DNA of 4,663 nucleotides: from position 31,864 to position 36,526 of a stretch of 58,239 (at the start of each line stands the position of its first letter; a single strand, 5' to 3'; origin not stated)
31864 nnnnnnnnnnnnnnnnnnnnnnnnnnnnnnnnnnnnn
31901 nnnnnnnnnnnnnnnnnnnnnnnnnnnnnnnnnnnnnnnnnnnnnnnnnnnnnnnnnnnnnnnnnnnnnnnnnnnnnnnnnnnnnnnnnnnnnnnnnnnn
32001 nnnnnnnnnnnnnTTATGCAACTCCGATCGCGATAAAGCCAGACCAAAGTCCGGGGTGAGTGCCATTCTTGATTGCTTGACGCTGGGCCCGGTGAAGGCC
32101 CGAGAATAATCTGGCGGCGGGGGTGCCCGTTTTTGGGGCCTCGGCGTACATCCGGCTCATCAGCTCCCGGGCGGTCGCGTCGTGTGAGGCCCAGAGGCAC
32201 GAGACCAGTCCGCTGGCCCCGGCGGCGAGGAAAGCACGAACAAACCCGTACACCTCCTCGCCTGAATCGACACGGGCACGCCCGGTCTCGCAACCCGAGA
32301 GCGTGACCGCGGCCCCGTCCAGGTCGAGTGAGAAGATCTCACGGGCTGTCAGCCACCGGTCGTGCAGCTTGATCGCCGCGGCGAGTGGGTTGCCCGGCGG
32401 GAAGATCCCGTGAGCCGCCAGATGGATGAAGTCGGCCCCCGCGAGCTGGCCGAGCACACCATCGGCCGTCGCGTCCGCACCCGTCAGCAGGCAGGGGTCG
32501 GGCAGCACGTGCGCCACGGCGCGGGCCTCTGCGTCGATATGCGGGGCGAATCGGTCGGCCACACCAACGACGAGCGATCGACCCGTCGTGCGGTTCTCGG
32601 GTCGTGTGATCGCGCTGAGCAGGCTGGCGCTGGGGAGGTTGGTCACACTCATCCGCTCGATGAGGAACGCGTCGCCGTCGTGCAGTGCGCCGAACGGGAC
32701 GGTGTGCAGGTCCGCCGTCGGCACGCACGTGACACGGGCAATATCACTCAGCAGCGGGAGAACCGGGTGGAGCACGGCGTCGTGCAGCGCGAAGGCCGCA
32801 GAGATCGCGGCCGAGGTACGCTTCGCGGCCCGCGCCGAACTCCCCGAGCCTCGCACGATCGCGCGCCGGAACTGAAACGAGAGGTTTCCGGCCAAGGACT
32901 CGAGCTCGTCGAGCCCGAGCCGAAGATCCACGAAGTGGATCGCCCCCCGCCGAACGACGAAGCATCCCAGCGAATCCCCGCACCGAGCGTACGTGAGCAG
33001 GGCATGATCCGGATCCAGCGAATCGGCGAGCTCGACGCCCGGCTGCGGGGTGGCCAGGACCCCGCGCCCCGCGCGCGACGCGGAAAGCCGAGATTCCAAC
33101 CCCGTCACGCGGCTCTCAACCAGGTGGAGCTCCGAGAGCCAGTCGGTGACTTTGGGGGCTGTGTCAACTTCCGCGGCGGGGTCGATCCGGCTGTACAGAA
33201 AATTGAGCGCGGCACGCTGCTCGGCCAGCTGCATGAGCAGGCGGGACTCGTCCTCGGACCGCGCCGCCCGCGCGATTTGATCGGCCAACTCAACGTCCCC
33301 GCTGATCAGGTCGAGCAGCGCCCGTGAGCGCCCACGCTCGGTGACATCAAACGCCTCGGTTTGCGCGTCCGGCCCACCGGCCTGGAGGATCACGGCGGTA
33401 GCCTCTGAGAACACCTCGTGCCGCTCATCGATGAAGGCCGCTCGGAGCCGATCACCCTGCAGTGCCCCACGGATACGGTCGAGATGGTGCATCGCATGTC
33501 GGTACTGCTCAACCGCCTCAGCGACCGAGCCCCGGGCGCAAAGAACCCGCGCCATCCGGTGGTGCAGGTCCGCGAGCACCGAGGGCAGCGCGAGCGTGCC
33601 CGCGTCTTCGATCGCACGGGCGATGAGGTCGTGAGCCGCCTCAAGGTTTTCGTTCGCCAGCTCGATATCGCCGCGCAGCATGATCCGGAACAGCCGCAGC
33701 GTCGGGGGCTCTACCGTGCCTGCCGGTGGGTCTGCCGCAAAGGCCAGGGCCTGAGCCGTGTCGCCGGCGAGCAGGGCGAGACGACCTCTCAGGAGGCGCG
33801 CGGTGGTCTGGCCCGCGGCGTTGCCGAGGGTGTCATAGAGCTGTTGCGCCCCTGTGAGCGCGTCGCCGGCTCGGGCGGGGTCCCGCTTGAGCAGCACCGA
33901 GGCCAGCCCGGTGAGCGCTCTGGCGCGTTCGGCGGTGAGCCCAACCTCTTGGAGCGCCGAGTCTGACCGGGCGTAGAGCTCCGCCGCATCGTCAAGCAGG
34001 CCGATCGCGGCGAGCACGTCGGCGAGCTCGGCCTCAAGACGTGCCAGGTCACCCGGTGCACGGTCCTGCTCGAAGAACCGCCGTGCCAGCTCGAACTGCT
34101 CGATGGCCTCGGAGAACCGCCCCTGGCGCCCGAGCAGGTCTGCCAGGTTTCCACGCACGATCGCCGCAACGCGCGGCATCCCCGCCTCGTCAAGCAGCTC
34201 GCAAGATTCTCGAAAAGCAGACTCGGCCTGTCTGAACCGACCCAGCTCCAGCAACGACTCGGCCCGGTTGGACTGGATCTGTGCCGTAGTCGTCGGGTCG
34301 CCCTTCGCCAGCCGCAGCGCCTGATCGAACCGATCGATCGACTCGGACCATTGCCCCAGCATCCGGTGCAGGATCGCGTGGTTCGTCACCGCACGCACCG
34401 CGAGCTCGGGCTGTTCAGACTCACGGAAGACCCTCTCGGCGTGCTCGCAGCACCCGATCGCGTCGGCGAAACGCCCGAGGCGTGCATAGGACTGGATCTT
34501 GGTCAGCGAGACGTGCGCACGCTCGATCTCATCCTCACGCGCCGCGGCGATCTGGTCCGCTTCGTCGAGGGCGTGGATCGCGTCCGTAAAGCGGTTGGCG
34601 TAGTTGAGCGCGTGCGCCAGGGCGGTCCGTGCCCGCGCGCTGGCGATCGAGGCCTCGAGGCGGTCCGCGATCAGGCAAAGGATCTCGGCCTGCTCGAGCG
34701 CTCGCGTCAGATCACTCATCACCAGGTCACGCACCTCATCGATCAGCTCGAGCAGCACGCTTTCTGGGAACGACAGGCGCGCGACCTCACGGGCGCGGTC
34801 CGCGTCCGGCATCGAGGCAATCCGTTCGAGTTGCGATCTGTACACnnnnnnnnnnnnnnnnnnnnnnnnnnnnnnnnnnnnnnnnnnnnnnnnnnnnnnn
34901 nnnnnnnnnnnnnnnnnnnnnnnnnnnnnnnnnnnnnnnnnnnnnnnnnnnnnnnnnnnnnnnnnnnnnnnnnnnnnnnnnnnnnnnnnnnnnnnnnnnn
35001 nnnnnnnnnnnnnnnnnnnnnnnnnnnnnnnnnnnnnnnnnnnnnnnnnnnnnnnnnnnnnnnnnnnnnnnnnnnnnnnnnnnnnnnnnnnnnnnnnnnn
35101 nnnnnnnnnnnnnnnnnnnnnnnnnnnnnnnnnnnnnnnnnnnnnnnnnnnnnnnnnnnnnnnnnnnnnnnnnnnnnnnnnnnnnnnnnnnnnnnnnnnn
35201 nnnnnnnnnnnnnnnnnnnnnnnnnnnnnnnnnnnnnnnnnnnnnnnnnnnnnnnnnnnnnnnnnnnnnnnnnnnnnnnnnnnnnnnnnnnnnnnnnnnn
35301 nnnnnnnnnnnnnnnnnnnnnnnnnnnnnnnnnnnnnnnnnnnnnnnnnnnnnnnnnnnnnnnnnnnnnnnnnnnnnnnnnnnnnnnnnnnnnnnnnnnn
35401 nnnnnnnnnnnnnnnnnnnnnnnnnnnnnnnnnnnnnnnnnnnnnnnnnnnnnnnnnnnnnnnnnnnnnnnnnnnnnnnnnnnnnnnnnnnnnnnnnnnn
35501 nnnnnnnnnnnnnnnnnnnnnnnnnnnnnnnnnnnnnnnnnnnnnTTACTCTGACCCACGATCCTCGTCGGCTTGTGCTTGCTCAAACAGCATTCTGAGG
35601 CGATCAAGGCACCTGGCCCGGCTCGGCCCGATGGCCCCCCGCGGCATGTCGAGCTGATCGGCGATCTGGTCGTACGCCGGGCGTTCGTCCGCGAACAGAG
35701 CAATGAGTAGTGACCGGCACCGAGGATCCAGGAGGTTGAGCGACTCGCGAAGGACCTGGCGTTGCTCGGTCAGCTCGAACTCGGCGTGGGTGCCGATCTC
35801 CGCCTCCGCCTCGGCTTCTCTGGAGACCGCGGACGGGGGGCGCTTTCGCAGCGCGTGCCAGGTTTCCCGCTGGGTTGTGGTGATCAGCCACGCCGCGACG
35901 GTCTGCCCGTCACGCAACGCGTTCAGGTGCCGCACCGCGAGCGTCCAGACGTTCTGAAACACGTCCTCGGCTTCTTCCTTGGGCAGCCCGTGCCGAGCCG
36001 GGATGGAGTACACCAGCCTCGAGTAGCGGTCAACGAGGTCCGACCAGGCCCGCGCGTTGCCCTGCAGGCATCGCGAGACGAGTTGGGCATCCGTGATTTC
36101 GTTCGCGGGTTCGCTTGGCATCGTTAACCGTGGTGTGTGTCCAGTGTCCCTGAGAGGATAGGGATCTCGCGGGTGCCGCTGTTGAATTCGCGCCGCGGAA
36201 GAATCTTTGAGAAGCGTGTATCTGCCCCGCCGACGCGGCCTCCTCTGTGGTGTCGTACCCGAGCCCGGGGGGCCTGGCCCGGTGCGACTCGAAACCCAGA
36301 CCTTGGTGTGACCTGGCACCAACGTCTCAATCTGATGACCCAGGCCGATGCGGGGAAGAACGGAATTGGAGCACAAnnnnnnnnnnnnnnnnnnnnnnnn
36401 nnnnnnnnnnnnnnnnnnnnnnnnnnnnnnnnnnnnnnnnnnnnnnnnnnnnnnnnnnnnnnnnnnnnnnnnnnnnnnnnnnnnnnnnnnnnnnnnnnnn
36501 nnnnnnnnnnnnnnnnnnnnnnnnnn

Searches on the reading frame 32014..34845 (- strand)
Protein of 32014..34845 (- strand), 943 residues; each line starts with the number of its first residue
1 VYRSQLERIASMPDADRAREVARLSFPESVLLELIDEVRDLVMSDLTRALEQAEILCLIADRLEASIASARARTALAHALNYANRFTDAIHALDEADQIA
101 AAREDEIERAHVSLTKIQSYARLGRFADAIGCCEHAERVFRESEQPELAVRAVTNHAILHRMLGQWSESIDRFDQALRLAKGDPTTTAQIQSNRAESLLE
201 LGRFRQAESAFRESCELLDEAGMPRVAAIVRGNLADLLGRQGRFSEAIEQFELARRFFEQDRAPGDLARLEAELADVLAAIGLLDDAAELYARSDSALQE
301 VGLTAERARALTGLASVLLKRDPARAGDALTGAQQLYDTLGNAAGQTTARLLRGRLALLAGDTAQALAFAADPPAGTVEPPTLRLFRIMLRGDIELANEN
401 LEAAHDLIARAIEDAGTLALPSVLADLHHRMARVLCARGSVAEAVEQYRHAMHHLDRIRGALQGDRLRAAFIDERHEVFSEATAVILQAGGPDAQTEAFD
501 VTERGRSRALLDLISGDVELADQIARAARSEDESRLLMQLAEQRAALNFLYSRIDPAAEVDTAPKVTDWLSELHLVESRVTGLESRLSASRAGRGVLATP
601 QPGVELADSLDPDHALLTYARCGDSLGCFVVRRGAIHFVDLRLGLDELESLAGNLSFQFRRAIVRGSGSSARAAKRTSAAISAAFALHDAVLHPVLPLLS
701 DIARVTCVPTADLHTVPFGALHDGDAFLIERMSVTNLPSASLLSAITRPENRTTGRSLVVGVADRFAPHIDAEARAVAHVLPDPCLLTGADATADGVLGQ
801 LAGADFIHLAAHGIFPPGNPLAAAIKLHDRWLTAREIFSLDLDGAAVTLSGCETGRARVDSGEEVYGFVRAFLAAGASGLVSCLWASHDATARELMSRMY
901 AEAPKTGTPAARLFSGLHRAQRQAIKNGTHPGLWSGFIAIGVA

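Call 74: search_protein_families(library=pfam, proteins=[window:32014-34845:-], max_evalue=0.00001)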
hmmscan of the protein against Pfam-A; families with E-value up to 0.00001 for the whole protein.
window:32014-34845:- (943 aa): 6 families
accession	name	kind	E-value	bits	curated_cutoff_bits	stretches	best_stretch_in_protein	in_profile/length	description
PF12770.12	CHAT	-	2.8e-50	171.9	24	1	685-941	5-288/289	CHAT domain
PF13424.12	TPR_12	-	1.3e-19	70.6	30.1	2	187-260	2-77/77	Tetratricopeptide repeat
PF07719.23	TPR_2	-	9.8e-12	44.5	27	0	189-217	2-30/34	Tetratricopeptide repeat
PF00515.34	TPR_1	-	3.1e-10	39.9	27.8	0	188-217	1-30/34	Tetratricopeptide repeat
PF14938.12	SNAP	-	6.4e-09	36.1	25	1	145-293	30-180/282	Soluble NSF attachment protein, SNAP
PF17874.7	TPR_MalT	-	2.6e-07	30.7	45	1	158-453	9-308/336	MalT-like TPR region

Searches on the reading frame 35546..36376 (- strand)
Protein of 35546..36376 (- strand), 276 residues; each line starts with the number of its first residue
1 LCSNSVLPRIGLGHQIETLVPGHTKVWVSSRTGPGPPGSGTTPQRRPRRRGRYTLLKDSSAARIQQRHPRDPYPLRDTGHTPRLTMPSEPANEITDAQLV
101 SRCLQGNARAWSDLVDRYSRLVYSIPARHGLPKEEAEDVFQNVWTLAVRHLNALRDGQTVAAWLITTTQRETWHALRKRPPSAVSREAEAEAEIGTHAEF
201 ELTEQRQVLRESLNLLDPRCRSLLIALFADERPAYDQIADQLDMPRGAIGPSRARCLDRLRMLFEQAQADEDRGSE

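Call 82: search_protein_families(library=pfam, proteins=[window:35546-36376:-], max_evalue=0.001)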
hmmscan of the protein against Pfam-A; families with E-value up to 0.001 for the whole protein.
window:35546-36376:- (276 aa): 1 family
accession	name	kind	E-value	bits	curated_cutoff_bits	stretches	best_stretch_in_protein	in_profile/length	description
PF04542.20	Sigma70_r2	-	2.2e-08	34.2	24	1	114-179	1-68/71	Sigma-70 region 2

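Call 104: search_protein_families(library=ncbifam, proteins=[window:35546-36376:-], max_evalue=0.01)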
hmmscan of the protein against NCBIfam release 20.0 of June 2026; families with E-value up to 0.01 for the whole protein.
window:35546-36376:- (276 aa): 44 families (the best 25 are shown)
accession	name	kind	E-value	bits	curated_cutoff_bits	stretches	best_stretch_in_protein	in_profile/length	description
TIGR02937.1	sigma70-ECF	superfamily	1.5e-17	63.7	42.9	1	110-261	2-162/165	sigma-70 family RNA polymerase sigma factor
NF007225.0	PRK09643.1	equivalog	6.4e-13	48.8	190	1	88-273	6-191/204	RNA polymerase sigma factor SigM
NF009172.0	PRK12519.1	subfamily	1.5e-11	44.2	222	1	92-266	12-191/194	RNA polymerase sigma factor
NF007222.0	PRK09640.1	equivalog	2.9e-11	43.3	194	1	92-267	6-185/188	RNA polymerase sigma factor SigX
NF008888.0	PRK11922.1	equivalog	3.5e-11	43.2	204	1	88-199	9-120/231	RNA polymerase sigma factor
TIGR02983.1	SigE-fam_strep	subfamily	3.7e-10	39.9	141.55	1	133-266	30-160/162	SigE family RNA polymerase sigma factor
NF009170.0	PRK12517.1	subfamily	4.4e-10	39.3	197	1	98-270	12-182/188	RNA polymerase sigma factor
NF009166.1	PRK12513.1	equivalog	7.4e-10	38.8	206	1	92-263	5-185/193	RNA polymerase sigma factor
NF007223.0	PRK09641.1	equivalog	8e-10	38.9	209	1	96-251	5-171/187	RNA polymerase sigma factor SigW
NF009171.0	PRK12518.1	equivalog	1.1e-09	38.3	208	1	91-261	9-181/191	RNA polymerase sigma factor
NF009168.0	PRK12515.1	subfamily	5.3e-09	35.8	236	1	93-249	6-164/189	RNA polymerase sigma factor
NF058625.1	sigma_PG0214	equivalog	6e-09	35.8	130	1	114-255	9-154/170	GFO_1088 family ECF-type sigma factor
NF007216.0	PRK09638.1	equivalog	7.2e-09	35.6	194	1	95-257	4-167/180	RNA polymerase sigma factor SigY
NF010500.0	PRK13919.1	subfamily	8.6e-09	35.8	226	1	91-262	5-181/186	putative RNA polymerase sigma E protein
TIGR02939.1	RpoE_Sigma70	equivalog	1.3e-08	35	236.15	1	94-249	5-171/190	RNA polymerase sigma factor RpoE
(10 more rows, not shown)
